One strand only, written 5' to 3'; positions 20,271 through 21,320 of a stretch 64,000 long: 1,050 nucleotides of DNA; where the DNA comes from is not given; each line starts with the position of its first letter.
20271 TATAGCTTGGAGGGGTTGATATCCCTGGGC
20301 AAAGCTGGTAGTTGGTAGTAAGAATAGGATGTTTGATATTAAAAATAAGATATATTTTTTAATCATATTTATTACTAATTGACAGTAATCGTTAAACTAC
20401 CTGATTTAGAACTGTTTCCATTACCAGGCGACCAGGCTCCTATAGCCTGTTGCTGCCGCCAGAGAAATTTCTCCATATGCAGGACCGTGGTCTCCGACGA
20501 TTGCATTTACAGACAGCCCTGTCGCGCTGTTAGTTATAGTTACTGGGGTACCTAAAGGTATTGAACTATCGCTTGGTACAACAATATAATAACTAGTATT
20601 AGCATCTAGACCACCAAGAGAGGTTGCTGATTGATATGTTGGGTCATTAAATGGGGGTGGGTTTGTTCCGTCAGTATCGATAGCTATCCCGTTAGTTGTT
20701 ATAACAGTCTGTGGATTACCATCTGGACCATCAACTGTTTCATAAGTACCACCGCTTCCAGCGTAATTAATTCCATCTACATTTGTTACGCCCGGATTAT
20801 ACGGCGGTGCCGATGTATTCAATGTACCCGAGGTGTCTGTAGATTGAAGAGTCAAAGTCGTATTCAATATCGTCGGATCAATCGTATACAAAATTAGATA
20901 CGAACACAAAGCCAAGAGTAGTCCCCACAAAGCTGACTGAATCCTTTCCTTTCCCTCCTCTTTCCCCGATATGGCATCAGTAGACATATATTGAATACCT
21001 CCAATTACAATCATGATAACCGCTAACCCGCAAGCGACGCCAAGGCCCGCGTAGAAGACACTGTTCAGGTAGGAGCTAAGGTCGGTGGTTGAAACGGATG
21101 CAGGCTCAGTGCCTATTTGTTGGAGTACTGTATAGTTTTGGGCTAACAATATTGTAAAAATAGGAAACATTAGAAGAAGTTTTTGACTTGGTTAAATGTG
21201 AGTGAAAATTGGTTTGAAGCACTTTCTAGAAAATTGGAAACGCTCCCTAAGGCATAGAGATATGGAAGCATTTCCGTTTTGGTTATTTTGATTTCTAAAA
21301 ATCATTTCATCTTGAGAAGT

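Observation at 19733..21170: Tandem pilin-like paralogues, one fused to a GH75/RlpA-like hydrolase domain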

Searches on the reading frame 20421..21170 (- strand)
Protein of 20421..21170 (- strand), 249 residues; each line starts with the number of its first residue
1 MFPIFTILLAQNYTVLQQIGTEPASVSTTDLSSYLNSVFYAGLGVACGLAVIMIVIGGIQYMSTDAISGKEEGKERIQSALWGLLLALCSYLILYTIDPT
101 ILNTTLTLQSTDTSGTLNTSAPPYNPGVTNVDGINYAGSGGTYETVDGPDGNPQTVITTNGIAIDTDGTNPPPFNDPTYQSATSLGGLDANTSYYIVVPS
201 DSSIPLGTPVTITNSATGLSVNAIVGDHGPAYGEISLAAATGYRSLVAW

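Call 4: search_protein_families(library=pfam, proteins=[window:20421-21170:-], max_evalue=1)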
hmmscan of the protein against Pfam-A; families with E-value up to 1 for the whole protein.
window:20421-21170:- (249 aa): 1 family
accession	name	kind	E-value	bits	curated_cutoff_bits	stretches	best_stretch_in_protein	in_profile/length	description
PF18895.5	T4SS_pilin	-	1.9e-06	28.3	26.6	1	31-96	5-70/71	Type IV secretion system pilin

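Call 5: search_protein_families(library=ncbifam, proteins=[window:20421-21170:-], max_evalue=1)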
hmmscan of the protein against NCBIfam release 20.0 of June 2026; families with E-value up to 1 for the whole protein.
window:20421-21170:- (249 aa): 4 families
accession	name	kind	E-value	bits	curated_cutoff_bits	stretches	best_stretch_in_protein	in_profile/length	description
NF045849.1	ICE_MMCAP2_0565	equivalog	0.014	15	40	1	29-93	7-72/80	Mbov_0395 family pilin-like conjugal transfer protein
NF045889.1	ICE_Mbov_0396_TM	equivalog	0.07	12.6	70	1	34-94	51-107/306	Mbov_0396 family ICE element transmembrane protein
NF045848.1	MMCAP2_0566_fam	domain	0.075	12.3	90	1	35-93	54-108/322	MMCAP2_0566 family conjugal transfer protein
NF053846.1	glyco_with_XrtP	equivalog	0.3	9.7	520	1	3-96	329-417/440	XrtP-associated glycosyltransferase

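Call 8: find_homologous_proteins(query=window:20421-21170:-)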
Query window:20421-21170:- (249 aa): 66 proteins with E <= 0.001 among 2327 candidates.
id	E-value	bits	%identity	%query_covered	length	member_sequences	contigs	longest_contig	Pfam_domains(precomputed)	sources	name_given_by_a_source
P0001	2.0e-155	534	100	100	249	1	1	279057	PF18895.6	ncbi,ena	-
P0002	1.2e-70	256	57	100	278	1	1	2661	PF18895.6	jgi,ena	-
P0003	1.6e-68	249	56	94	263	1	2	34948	PF18895.6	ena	-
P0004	1.5e-60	223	53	92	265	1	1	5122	-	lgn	-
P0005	9.2e-46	175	50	88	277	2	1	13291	-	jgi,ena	-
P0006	6.5e-42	162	46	90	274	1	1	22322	-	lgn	-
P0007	1.2e-41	161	46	92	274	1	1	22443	PF18895.6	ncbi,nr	ncbi:MAG: pilin [Candidatus Pacebacteria bacterium]|nr:pilin [Candidatus Paceibacterota bacterium]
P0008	2.0e-35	141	62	47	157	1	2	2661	PF18895.6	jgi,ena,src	-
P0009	4.0e-30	123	59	45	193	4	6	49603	PF18895.6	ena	-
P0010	1.0e-29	122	58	45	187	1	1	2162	PF18895.6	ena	-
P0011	1.4e-29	122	59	45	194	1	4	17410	PF18895.6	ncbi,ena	-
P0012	6.7e-29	119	60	43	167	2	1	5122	-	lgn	-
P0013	7.4e-29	119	65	39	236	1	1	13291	-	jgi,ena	-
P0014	3.1e-28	117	57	46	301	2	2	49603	PF18895.6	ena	-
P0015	3.6e-28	117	58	47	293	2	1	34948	PF18895.6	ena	-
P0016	3.8e-28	117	58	45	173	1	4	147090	PF18895.6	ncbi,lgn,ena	ncbi:MAG: pilin [bacterium]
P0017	3.4e-27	114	59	37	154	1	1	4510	PF18895.6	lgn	-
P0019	1.7e-26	112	60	43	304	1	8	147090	PF18895.6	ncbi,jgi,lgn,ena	ncbi:MAG: pilin [bacterium]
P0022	2.9e-24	104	59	36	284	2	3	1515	PF18895.6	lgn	-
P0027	4.5e-22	97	54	41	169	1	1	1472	PF18895.6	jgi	-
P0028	5.2e-22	97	61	35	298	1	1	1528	PF18895.6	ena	-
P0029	6.4e-22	97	63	32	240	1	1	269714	PF18895.6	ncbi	-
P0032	5.1e-21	94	52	40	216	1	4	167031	PF18895.6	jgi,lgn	jgi:hypothetical protein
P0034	7.6e-21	93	55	43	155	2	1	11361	PF18895.6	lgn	-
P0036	1.1e-20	93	42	51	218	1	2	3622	PF18895.6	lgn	-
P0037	1.4e-20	92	62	34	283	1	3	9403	PF18895.6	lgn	-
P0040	1.4e-19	89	59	34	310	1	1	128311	PF18895.6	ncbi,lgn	-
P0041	1.4e-19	89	64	31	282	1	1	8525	PF18895.6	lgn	-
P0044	1.3e-18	86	56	36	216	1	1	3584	PF18895.6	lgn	-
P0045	1.3e-18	86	42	50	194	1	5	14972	PF18895.6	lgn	-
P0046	1.5e-18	85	54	36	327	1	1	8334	PF18895.6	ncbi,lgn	-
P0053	1.3e-17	82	50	36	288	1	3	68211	PF18895.6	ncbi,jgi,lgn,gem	-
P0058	1.1e-13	70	51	35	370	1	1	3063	PF18895.6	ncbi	-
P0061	2.5e-11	62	36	43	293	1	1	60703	PF18895.6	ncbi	ncbi:MAG: hypothetical protein AB1643_01045 [Patescibacteria group bacterium]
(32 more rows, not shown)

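Call 11: search_protein_families(library=pfam, proteins=[P0002, P0003, P0004, P0005, P0006, P0007], max_evalue=10)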
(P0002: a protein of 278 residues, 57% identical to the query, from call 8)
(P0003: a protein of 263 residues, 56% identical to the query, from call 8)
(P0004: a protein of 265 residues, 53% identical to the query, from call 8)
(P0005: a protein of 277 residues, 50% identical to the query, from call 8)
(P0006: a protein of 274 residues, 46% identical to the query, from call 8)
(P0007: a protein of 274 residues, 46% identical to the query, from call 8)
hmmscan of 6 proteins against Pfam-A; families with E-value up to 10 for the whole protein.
P0002 (278 aa): 1 family
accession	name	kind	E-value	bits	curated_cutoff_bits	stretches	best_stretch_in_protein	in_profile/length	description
PF18895.5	T4SS_pilin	-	5.8e-08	33.1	26.6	1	31-98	4-71/71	Type IV secretion system pilin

P0003 (263 aa): 2 families
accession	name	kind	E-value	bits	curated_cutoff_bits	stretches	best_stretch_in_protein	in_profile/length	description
PF18895.5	T4SS_pilin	-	5.8e-08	33.1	26.6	1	30-98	3-71/71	Type IV secretion system pilin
PF04956.18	TrbC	-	0.078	13.6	27.9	1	26-97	34-97/98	TrbC/VIRB2 pilin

P0004 (265 aa): 1 family
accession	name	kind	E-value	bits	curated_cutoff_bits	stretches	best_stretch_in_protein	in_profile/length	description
PF18895.5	T4SS_pilin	-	0.00057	20.4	26.6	1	31-99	2-70/71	Type IV secretion system pilin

P0005 (277 aa): 1 family
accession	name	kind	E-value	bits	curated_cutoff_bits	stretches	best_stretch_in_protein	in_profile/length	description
PF18895.5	T4SS_pilin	-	2.1e-05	25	26.6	1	35-96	9-70/71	Type IV secretion system pilin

P0006 (274 aa): 2 families
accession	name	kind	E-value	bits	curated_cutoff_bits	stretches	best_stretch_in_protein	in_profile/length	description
PF18895.5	T4SS_pilin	-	0.00029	21.3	26.6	1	62-123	9-70/71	Type IV secretion system pilin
PF03330.24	DPBB_1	-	0.16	12.6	28.8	1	209-257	31-77/83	Lytic transglycolase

P0007 (274 aa): 2 families
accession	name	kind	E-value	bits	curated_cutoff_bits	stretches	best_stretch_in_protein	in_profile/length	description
PF18895.5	T4SS_pilin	-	3.3e-06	27.5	26.6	1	26-86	10-70/71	Type IV secretion system pilin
PF03729.18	DUF308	-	0.091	13.5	25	1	33-84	22-72/73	Short repeat of unknown function (DUF308)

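Call 12: find_encoding_contigs(protein=P0001, flank=10000, max_places=3)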
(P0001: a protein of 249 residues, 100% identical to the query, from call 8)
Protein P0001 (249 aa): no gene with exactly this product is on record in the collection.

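Call 19: find_encoding_contigs(protein=P0003, flank=8000, max_places=2)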
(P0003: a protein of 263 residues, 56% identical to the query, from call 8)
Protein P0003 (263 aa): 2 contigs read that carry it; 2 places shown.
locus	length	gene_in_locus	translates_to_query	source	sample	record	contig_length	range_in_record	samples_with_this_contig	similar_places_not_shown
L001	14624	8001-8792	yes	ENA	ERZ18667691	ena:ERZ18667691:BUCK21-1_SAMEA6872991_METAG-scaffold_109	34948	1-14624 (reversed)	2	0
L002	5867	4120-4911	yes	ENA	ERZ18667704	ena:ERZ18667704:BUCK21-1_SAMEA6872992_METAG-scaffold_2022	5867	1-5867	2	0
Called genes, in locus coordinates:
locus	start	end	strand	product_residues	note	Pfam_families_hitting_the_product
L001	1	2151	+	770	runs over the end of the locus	-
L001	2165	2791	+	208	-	-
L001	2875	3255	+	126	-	-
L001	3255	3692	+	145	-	PF12666:PrgI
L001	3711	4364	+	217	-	PF26593:TraC-like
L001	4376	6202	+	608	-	PF19044:P-loop_TraG, PF01935:DUF87 (weak), PF12846:AAA_10 (faint)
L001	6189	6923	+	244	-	-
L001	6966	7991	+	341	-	-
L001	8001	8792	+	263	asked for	PF18895:T4SS_pilin (weak)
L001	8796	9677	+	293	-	PF18895:T4SS_pilin (weak)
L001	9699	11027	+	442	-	-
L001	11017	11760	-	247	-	PF02096:60KD_IMP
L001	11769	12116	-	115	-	PF00825:Ribonuclease_P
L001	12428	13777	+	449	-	PF11638:DnaA_N, PF00308:Bac_DnaA, PF01695:IstB_IS21, PF00004:AAA (faint), PF13401:AAA_22 (faint), PF08299:Bac_DnaA_C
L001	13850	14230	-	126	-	-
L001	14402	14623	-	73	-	?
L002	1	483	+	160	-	?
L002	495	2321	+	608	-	PF19044:P-loop_TraG, PF01935:DUF87 (weak), PF12846:AAA_10 (faint)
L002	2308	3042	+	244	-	-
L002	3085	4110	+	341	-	-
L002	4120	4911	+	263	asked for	PF18895:T4SS_pilin (weak)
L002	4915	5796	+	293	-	PF18895:T4SS_pilin (weak)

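Call 20: find_encoding_contigs(protein=P0007, flank=8000, max_places=2)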
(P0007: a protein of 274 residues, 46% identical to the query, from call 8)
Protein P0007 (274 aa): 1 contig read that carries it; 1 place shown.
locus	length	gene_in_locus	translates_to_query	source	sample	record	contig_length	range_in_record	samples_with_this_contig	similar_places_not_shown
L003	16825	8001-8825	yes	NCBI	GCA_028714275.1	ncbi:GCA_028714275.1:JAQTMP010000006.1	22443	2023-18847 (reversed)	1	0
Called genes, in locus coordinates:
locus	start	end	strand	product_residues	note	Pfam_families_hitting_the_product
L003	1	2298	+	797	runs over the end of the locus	-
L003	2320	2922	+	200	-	-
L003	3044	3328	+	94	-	-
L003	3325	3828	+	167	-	PF12666:PrgI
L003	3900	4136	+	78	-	PF26593:TraC-like (weak)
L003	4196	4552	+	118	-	-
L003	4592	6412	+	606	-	PF19044:P-loop_TraG, PF01935:DUF87 (weak), PF12846:AAA_10 (faint)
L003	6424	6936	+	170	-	-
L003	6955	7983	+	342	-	-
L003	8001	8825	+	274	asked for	PF18895:T4SS_pilin (weak)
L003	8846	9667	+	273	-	PF18895:T4SS_pilin (weak)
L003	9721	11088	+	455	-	-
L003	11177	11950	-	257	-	PF02096:60KD_IMP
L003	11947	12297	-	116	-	PF00825:Ribonuclease_P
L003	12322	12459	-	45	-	PF00468:Ribosomal_L34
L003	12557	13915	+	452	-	PF11638:DnaA_N, PF00308:Bac_DnaA, PF01695:IstB_IS21, PF00004:AAA (weak), PF01637:ATPase_2 (faint), PF13173:AAA_14 (weak), PF08299:Bac_DnaA_C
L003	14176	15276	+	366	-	PF00712:DNA_pol3_beta, PF02767:DNA_pol3_beta_2, PF02768:DNA_pol3_beta_3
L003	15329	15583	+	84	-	-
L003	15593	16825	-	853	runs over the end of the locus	PF00912:Transgly, PF00905:Transpeptidase, PF17957:Big_7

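Call 26: search_protein_families(library=pfam, alignment_id=A2, max_evalue=0.001)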
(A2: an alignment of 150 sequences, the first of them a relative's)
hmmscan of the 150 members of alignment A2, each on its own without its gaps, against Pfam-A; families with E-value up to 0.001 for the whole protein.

A. member 1, P0003 (263 aa): 1 family
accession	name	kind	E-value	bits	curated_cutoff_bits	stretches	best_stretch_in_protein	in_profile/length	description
PF18895.5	T4SS_pilin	-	5.8e-08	33.1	26.6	1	30-98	3-71/71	Type IV secretion system pilin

B. families by the number of members that match (of 150 scanned): 15 families
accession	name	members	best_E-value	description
PF07335.16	Glyco_hydro_75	32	2.9e-14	Fungal chitosanase of glycosyl hydrolase group 75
PF18895.5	T4SS_pilin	30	9.4e-10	Type IV secretion system pilin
PF05593.20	RHS_repeat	10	1.6e-16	RHS Repeat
PF01471.23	PG_binding_1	5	7.2e-20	Putative peptidoglycan binding domain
PF05257.22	CHAP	3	9.8e-08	CHAP domain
PF09374.15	PG_binding_3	2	7.1e-05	Predicted Peptidoglycan domain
PF12256.14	TcdB_toxin_midN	1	5.7e-10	Insecticide toxin TcdB middle/N-terminal region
PF04717.18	Phage_base_V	1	3e-09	Type VI secretion system/phage-baseplate injector OB domain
PF05488.18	PAAR_motif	1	3.6e-08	PAAR motif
PF10030.15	DUF2272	1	9.8e-05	Uncharacterized protein conserved in bacteria (DUF2272)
PF04956.18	TrbC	1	0.00034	TrbC/VIRB2 pilin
PF03330.24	DPBB_1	1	0.00043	Lytic transglycolase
PF12708.12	Pect-lyase_RHGA_epim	1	0.00069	Rhamnogalacturonase A/epimerase, pectate lyase-like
PF08823.16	PG_binding_2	1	0.0007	Putative peptidoglycan binding domain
PF17780.6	OCRE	1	0.00097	OCRE domain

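Call 43: list_cluster_members(proteins=[P0001, P0007, P0002])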
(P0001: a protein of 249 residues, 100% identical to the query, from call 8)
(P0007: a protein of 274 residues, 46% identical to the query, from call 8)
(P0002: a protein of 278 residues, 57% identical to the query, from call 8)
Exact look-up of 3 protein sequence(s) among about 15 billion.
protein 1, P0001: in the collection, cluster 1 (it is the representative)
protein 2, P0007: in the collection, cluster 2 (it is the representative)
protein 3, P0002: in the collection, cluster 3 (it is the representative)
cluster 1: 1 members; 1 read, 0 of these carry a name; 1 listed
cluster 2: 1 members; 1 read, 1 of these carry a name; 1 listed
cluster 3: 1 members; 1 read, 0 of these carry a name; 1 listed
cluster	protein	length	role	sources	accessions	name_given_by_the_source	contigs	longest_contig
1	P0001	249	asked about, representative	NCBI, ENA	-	-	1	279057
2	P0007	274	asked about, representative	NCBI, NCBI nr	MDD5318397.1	MAG: pilin [Candidatus Pacebacteria bacterium] | pilin [Candidatus Paceibacterota bacterium]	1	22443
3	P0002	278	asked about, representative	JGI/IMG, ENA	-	-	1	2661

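Call 48: search_protein_families(library=pfam, alignment_id=A4, max_evalue=0.01)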
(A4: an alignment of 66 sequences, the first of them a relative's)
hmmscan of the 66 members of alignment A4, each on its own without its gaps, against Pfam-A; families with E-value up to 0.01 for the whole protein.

A. member 1, P0001 (249 aa): 1 family
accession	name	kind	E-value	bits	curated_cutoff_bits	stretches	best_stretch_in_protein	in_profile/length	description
PF18895.5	T4SS_pilin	-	1.9e-06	28.3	26.6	1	31-96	5-70/71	Type IV secretion system pilin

B. families by the number of members that match (of 66 scanned): 10 families
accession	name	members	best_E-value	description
PF18895.5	T4SS_pilin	61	1.4e-09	Type IV secretion system pilin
PF04956.18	TrbC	5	3.4e-05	TrbC/VIRB2 pilin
PF01464.25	SLT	3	3.6e-14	Transglycosylase SLT domain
PF03734.19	YkuD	1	1.3e-10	L,D-transpeptidase catalytic domain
PF00877.26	NLPC_P60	1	0.0014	NlpC/P60 family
PF13491.11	FtsK_4TM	1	0.0019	4TM region of DNA translocase FtsK/SpoIIIE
PF12911.12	OppC_N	1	0.002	N-terminal TM domain of oligopeptide transport permease C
PF21361.3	Sina_ZnF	1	0.004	Sina, zinc finger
PF01127.27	Sdh_cyt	1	0.004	Succinate dehydrogenase/Fumarate reductase transmembrane subunit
PF18896.5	SLT_3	1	0.0048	Lysozyme like domain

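Call 83: find_encoding_contigs(protein=P0006, flank=8000, max_places=1)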
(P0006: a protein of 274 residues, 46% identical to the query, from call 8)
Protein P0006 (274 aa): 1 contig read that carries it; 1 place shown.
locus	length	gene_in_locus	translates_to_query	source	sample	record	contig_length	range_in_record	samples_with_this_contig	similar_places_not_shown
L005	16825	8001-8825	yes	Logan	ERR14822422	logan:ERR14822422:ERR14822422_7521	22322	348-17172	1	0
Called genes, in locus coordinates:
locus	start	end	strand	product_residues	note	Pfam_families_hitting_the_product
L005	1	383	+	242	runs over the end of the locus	?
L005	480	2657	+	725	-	PF19590:TrbL_3 (weak)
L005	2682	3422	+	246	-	-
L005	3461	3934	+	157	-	PF12666:PrgI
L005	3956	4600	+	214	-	PF26593:TraC-like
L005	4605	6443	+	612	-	PF19044:P-loop_TraG, PF01935:DUF87 (weak), PF12846:AAA_10 (faint)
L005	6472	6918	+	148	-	-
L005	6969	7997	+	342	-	-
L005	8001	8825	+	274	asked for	-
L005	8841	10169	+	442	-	-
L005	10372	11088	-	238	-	PF02096:60KD_IMP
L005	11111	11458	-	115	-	PF00825:Ribonuclease_P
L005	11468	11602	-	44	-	PF00468:Ribosomal_L34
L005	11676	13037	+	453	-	PF11638:DnaA_N, PF00308:Bac_DnaA, PF01695:IstB_IS21, PF01637:ATPase_2 (faint), PF13173:AAA_14 (weak), PF13401:AAA_22 (faint), PF00004:AAA, PF08299:Bac_DnaA_C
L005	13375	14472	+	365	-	PF00712:DNA_pol3_beta, PF02767:DNA_pol3_beta_2, PF02768:DNA_pol3_beta_3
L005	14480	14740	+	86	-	-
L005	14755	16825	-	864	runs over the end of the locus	PF00912:Transgly, PF00905:Transpeptidase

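Call 85: search_protein_families(library=phrogs, proteins=[P0003], max_evalue=0.01)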
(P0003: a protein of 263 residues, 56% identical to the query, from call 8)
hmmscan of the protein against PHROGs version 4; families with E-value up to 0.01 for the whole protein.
P0003 (263 aa): 0 families
